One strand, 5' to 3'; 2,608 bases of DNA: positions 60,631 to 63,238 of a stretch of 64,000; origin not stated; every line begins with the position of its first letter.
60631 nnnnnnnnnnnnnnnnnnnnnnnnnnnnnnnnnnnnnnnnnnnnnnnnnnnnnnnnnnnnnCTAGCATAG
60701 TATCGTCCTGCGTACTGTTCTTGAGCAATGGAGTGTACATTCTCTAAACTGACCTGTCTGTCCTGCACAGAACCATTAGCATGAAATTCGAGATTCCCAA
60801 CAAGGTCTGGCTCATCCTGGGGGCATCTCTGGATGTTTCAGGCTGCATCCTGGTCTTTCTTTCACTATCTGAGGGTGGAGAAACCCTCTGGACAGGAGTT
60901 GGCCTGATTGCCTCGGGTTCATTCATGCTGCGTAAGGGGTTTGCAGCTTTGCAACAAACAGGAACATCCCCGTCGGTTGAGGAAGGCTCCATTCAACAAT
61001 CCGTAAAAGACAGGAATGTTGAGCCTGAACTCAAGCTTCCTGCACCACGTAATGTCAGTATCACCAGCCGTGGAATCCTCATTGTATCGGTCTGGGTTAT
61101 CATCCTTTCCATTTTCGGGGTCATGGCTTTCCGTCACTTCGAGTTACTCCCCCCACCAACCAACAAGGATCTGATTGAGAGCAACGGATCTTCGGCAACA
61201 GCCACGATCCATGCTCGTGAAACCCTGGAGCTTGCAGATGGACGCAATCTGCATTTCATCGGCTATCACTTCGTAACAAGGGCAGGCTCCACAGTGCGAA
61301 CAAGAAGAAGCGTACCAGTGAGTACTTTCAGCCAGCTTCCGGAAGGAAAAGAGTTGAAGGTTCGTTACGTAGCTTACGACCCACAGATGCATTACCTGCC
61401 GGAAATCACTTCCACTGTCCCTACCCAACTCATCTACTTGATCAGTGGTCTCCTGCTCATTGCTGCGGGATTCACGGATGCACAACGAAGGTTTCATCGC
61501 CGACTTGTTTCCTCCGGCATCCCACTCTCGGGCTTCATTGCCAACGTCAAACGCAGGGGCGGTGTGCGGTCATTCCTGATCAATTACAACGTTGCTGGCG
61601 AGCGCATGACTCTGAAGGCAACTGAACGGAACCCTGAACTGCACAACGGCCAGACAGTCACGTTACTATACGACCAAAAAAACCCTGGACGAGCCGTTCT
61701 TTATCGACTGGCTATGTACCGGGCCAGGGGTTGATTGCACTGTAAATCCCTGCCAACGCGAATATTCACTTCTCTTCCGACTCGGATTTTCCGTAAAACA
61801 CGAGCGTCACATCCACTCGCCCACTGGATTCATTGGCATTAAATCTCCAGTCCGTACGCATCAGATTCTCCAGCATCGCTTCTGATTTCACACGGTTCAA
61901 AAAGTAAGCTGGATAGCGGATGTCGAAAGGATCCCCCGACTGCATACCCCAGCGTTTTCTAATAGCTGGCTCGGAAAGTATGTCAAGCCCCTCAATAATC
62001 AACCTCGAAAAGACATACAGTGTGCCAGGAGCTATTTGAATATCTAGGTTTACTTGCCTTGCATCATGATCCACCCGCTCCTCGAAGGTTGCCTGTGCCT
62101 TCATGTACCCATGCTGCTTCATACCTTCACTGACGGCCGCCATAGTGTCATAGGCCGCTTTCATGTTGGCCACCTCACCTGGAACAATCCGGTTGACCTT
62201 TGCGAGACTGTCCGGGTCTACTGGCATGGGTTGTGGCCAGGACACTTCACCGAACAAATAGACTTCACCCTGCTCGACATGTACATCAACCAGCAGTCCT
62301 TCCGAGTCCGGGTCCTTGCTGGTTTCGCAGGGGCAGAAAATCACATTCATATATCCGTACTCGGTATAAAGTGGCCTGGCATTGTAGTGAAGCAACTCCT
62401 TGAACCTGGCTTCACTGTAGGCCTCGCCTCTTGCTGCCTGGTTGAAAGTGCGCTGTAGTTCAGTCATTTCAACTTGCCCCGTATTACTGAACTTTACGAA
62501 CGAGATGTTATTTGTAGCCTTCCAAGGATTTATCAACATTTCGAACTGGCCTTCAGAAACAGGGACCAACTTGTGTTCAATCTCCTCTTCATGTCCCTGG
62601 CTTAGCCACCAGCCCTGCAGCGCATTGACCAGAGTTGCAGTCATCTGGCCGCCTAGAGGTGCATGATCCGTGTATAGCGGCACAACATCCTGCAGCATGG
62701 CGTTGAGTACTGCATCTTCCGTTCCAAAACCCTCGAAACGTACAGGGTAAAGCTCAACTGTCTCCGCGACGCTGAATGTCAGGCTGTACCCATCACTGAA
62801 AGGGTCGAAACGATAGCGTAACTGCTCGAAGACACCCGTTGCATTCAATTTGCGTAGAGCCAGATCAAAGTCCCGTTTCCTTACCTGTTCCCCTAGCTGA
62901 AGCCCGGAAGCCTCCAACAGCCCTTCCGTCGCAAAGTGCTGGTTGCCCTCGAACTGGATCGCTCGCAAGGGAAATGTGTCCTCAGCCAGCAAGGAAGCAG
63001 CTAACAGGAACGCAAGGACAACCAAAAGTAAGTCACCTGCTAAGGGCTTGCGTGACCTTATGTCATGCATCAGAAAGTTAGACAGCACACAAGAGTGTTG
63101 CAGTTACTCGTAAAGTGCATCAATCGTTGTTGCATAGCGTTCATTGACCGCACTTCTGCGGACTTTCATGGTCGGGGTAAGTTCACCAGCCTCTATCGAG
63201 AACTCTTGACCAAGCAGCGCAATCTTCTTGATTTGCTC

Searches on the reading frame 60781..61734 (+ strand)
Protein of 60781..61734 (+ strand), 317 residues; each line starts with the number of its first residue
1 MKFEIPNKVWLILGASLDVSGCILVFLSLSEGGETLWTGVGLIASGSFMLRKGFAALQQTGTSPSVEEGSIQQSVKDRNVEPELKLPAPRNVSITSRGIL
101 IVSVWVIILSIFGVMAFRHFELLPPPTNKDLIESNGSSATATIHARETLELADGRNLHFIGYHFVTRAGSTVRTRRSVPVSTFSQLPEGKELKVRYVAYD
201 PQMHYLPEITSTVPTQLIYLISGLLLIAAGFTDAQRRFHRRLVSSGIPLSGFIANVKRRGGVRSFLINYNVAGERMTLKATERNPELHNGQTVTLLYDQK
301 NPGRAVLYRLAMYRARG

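Call 13: search_protein_families(library=pfam, proteins=[window:60781-61734:+], max_evalue=0.001)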
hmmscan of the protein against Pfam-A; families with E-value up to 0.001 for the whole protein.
window:60781-61734:+ (317 aa): 1 family
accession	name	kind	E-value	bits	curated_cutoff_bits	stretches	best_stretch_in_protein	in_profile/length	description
PF12158.14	DUF3592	-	1.7e-08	35.4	25.3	1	267-309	27-81/84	Domain of unknown function (DUF3592)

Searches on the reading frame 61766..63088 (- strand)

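Call 13: search_protein_families(library=pfam, proteins=[window:61766-63088:-], max_evalue=0.001)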
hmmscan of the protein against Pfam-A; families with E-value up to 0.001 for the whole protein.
window:61766-63088:- (440 aa): 1 family
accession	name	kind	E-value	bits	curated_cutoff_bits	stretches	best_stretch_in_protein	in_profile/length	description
PF07244.20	POTRA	-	2.9e-12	47.6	21.3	1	42-109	4-78/79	Surface antigen variable number repeat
